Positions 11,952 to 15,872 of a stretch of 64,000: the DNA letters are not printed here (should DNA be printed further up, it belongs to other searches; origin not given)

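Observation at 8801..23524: About 14.7-kb accessory island inserted into a conserved yrbG - kds/lpt/rpoN core locus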

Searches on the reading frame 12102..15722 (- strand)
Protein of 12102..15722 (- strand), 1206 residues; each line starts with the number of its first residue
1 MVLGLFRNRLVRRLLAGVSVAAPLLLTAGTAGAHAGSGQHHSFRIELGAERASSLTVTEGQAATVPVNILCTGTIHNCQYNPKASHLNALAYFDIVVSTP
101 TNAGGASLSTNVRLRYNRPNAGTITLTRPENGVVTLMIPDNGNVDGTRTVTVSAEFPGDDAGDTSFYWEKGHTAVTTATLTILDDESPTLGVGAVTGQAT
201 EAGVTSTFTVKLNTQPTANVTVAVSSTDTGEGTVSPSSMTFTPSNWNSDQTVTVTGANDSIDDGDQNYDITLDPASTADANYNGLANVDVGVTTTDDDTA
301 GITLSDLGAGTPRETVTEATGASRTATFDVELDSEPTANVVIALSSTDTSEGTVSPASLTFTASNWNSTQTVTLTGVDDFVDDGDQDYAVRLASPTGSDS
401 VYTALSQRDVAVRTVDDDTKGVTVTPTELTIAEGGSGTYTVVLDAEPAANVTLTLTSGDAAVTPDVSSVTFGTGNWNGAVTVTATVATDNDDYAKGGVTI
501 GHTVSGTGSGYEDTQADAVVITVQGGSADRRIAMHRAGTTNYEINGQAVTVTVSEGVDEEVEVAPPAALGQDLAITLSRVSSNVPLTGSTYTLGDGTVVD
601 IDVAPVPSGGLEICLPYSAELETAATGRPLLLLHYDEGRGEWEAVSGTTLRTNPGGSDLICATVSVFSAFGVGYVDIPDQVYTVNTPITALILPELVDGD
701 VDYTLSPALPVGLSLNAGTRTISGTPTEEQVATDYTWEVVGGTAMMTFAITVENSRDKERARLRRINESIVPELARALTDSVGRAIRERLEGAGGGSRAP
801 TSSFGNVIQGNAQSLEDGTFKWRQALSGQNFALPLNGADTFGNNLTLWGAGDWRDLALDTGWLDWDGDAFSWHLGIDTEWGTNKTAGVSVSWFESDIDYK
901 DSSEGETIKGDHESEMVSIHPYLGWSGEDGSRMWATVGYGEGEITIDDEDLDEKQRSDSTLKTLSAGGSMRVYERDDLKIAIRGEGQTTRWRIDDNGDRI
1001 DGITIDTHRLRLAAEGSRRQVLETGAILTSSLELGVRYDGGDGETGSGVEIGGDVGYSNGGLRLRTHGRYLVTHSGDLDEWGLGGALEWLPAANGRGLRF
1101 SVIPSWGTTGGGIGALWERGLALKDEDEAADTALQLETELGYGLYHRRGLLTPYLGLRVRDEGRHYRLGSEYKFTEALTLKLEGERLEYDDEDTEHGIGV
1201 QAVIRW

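Call 3: search_protein_families(library=pfam, proteins=[window:12102-15722:-], max_evalue=0.01)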
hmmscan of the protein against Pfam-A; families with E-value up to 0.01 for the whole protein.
window:12102-15722:- (1206 aa): 3 families
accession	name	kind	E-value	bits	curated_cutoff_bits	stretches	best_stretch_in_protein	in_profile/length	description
PF05345.18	He_PIG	-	1.1e-06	29.4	24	1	677-743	8-83/96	Putative Ig domain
PF17766.7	fn3_6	-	0.00026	21.6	26.4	0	201-258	16-73/99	Fibronectin type-III domain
PF16341.10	DUF4971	-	0.0023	18.2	31.3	0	206-259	63-116/141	Domain of unknown function (DUF4971)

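Call 26: search_solved_structures(query=window:12102-15722:-, max_evalue=0.1)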
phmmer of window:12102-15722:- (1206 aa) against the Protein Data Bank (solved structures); distinct sequences matched with E-value up to 0.1: 0.

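Call 31: list_cluster_members(proteins=[P0001, P0002, P0003, P0004, window:12102-15722:-, window:16498-19164:-, window:22799-23200:-, window:15781-16137:-, window:11450-11845:+, window:8995-11235:+])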
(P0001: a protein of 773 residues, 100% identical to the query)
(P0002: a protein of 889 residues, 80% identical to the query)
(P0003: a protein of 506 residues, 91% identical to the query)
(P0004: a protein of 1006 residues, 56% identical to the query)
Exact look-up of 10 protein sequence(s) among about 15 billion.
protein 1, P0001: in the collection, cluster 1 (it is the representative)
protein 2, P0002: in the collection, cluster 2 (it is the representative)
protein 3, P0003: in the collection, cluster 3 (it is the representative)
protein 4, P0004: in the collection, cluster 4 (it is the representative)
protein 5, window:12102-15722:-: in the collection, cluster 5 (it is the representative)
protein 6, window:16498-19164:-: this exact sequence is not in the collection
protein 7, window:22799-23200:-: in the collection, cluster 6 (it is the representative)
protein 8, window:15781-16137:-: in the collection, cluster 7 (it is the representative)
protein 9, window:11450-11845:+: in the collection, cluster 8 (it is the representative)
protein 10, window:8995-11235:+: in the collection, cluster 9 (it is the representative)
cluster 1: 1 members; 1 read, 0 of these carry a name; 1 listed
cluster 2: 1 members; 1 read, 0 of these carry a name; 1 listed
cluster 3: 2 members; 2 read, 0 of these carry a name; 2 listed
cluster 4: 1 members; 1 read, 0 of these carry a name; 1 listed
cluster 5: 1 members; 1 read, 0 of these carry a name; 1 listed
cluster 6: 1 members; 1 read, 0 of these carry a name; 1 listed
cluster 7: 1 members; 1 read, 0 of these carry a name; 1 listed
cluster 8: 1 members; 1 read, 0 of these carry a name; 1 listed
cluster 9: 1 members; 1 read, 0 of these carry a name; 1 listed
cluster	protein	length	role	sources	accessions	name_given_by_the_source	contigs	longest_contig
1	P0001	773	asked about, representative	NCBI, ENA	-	-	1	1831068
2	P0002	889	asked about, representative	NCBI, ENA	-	-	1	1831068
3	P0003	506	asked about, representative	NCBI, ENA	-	-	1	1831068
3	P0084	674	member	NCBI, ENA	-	-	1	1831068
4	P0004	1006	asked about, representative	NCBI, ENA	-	-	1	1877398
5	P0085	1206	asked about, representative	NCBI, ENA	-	-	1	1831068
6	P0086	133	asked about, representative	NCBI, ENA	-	-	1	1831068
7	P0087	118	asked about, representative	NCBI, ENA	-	-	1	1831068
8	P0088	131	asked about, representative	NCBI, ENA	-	-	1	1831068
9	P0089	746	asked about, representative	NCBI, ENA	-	-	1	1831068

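Call 69: search_protein_families(library=ncbifam, proteins=[window:12102-15722:-], max_evalue=0.01)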
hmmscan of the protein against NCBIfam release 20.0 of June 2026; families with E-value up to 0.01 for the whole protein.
window:12102-15722:- (1206 aa): 1 family
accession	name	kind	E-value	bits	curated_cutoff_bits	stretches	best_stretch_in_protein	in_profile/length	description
NF041740.1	choice_anch_T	equivalog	0.0055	15.9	70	0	204-256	47-102/259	choice-of-anchor T family protein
